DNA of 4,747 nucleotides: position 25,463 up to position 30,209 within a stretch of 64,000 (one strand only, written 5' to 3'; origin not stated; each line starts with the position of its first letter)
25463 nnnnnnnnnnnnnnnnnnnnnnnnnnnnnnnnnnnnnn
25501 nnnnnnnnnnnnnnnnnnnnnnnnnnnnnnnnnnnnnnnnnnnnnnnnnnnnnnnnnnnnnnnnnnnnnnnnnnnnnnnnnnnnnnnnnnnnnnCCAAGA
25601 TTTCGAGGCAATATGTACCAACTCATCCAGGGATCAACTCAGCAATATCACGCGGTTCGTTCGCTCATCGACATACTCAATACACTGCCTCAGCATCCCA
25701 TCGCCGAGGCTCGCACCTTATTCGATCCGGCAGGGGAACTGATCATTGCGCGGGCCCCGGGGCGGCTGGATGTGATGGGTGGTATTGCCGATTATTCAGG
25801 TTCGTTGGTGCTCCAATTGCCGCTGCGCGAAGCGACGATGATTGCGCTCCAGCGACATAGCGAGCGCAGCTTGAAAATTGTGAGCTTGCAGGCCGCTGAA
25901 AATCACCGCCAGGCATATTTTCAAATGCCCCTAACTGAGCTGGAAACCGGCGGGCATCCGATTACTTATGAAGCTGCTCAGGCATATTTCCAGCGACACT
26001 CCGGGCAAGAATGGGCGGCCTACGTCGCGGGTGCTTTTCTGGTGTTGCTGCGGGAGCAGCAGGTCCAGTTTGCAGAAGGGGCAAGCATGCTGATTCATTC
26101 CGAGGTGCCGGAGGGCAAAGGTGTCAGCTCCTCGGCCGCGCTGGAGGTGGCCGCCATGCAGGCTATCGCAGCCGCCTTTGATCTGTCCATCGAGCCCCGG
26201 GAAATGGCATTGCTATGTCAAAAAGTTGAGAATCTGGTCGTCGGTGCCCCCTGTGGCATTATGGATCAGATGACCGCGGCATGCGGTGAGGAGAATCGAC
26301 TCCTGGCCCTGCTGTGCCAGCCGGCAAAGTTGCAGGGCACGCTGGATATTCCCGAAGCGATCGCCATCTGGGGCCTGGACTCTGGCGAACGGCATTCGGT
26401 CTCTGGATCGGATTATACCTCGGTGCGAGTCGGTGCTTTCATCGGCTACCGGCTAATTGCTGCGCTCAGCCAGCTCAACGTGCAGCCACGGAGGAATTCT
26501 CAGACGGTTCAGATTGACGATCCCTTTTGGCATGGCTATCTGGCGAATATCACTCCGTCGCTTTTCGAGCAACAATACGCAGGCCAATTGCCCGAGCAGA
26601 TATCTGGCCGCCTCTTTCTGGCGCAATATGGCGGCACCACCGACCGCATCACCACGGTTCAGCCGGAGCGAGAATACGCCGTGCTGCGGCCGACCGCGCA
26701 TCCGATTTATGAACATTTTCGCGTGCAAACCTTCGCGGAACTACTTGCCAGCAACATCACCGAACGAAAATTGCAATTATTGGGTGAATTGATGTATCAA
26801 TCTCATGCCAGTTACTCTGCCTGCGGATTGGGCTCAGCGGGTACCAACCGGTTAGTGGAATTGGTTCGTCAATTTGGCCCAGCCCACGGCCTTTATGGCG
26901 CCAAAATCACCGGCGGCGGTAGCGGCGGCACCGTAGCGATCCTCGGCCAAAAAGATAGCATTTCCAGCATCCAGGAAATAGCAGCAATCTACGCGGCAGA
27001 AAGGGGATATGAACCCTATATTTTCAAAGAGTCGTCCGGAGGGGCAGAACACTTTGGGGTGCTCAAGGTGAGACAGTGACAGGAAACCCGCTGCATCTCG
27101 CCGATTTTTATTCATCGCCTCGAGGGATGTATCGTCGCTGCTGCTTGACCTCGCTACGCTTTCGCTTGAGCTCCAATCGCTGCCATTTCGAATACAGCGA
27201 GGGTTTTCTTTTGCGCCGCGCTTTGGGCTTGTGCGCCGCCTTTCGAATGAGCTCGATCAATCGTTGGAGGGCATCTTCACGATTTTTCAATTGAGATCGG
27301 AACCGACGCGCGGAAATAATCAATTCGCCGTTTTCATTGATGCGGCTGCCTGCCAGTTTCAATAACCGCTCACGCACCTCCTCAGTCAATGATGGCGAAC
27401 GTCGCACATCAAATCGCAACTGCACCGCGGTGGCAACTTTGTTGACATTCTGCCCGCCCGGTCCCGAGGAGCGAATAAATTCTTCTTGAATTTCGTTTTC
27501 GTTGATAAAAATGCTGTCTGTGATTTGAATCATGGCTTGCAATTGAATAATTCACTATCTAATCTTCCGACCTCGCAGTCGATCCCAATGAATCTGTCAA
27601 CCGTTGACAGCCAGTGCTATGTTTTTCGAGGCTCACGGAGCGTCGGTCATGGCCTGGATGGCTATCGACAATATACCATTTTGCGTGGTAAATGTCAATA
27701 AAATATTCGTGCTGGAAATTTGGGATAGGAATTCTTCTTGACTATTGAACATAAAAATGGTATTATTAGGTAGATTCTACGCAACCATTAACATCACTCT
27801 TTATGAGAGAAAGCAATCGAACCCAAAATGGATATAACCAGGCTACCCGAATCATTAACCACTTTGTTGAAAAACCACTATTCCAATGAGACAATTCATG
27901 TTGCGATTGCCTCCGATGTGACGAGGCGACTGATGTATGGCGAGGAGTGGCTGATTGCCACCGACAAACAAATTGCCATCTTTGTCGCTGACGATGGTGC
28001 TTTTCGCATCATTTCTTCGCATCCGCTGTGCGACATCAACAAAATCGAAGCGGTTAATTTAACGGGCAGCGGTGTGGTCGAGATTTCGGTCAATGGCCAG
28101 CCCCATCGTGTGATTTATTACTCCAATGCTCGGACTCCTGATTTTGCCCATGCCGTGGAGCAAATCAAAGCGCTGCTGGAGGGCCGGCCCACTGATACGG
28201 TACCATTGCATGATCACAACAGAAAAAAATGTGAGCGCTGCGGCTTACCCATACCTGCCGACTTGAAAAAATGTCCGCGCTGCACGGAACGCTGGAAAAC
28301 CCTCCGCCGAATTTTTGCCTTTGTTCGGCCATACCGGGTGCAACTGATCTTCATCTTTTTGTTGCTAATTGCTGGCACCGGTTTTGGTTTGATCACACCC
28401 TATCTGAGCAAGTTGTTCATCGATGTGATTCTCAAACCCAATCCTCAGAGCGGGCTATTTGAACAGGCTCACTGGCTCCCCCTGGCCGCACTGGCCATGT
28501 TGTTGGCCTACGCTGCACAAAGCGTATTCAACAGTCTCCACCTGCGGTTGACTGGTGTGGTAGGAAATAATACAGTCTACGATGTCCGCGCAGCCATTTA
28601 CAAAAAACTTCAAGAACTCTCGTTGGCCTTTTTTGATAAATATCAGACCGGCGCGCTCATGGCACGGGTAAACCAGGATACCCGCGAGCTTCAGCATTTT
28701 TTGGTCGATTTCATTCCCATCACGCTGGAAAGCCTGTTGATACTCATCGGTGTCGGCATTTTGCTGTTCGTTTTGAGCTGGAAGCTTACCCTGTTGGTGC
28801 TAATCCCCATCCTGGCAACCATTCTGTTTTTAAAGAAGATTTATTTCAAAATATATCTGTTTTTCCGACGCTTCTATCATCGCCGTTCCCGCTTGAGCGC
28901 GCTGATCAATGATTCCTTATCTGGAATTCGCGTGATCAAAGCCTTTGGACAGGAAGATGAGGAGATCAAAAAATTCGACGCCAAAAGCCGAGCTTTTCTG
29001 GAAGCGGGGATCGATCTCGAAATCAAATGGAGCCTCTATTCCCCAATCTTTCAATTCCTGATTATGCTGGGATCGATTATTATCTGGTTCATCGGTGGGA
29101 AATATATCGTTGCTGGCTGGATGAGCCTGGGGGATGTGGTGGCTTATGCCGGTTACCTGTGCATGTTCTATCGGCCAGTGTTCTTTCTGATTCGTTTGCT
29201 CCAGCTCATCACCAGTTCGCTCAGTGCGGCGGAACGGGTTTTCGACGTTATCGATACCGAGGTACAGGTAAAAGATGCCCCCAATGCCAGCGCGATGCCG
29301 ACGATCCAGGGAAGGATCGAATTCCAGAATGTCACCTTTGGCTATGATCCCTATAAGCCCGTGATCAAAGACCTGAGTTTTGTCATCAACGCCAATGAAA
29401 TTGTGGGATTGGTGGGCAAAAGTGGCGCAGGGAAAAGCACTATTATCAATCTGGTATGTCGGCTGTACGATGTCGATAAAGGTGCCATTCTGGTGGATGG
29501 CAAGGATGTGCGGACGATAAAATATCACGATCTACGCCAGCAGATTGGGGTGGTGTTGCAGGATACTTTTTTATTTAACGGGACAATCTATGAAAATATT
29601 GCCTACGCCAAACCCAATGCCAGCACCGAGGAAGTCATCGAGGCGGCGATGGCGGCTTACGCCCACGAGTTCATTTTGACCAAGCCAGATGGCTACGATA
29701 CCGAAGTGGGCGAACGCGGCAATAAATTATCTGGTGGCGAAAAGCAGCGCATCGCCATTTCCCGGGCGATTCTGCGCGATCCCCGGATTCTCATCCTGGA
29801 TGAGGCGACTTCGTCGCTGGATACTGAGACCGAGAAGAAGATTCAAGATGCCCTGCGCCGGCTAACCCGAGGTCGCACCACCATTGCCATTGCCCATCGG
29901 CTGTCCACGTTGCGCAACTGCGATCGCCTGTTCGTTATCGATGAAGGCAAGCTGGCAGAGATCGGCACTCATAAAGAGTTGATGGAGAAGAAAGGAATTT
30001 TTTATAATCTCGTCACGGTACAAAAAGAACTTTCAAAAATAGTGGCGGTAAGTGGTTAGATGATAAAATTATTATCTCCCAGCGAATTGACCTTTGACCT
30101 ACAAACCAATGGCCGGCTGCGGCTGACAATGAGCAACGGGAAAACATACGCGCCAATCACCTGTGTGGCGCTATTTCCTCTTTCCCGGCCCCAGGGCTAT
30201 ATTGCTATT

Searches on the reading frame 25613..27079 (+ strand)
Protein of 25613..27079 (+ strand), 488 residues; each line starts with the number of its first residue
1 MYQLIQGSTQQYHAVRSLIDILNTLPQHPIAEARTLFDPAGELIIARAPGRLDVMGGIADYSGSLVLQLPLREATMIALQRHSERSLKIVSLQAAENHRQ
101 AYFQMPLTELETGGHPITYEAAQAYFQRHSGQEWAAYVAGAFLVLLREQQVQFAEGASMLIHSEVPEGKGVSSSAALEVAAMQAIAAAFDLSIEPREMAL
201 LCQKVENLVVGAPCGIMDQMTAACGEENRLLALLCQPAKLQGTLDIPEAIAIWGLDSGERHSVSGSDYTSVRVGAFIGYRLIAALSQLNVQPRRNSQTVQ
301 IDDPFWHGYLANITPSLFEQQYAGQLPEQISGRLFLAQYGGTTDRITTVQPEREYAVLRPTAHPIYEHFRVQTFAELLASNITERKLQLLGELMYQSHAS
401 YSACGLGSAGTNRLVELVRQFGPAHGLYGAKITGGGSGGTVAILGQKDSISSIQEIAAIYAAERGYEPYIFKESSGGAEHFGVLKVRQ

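Call 65: search_protein_families(library=pfam, proteins=[window:25613-27079:+], max_evalue=1e-8)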
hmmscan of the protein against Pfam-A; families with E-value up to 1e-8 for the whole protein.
window:25613-27079:+ (488 aa): 1 family
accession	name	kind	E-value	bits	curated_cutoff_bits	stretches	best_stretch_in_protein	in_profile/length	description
PF00288.32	GHMP_kinases_N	-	6.8e-19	68.3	22.3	1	137-225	2-86/87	GHMP kinases N terminal domain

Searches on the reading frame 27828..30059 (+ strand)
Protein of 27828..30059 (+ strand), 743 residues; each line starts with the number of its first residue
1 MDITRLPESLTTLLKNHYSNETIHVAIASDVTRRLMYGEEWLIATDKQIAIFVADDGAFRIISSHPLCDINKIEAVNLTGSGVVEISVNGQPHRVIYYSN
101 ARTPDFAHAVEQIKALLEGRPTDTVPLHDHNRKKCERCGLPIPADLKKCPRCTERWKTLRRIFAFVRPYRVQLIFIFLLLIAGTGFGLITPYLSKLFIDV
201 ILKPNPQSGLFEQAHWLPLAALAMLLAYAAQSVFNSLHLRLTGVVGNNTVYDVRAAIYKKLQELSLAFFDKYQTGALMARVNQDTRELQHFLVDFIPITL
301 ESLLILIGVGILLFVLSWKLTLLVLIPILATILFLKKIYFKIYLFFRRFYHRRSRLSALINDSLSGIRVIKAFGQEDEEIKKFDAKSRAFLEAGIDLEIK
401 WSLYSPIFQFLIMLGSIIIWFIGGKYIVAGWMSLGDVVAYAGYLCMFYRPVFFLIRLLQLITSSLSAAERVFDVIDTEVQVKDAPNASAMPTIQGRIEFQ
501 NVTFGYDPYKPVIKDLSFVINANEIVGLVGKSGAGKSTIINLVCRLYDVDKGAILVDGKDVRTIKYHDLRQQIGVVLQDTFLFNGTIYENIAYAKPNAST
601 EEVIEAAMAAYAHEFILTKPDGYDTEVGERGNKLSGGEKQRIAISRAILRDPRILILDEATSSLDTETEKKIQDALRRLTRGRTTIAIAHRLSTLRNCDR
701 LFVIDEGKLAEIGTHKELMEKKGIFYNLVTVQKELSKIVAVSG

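Call 65: search_protein_families(library=pfam, proteins=[window:27828-30059:+], max_evalue=1e-8)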
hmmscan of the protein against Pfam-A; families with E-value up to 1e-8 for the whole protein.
window:27828-30059:+ (743 aa): 2 families
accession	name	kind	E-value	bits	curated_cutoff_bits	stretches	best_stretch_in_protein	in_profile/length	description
PF00664.28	ABC_membrane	-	1.4e-49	169.7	28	1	173-450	1-273/274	ABC transporter transmembrane region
PF00005.33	ABC_tran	-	2.8e-34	119.1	25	1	514-662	2-137/137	ABC transporter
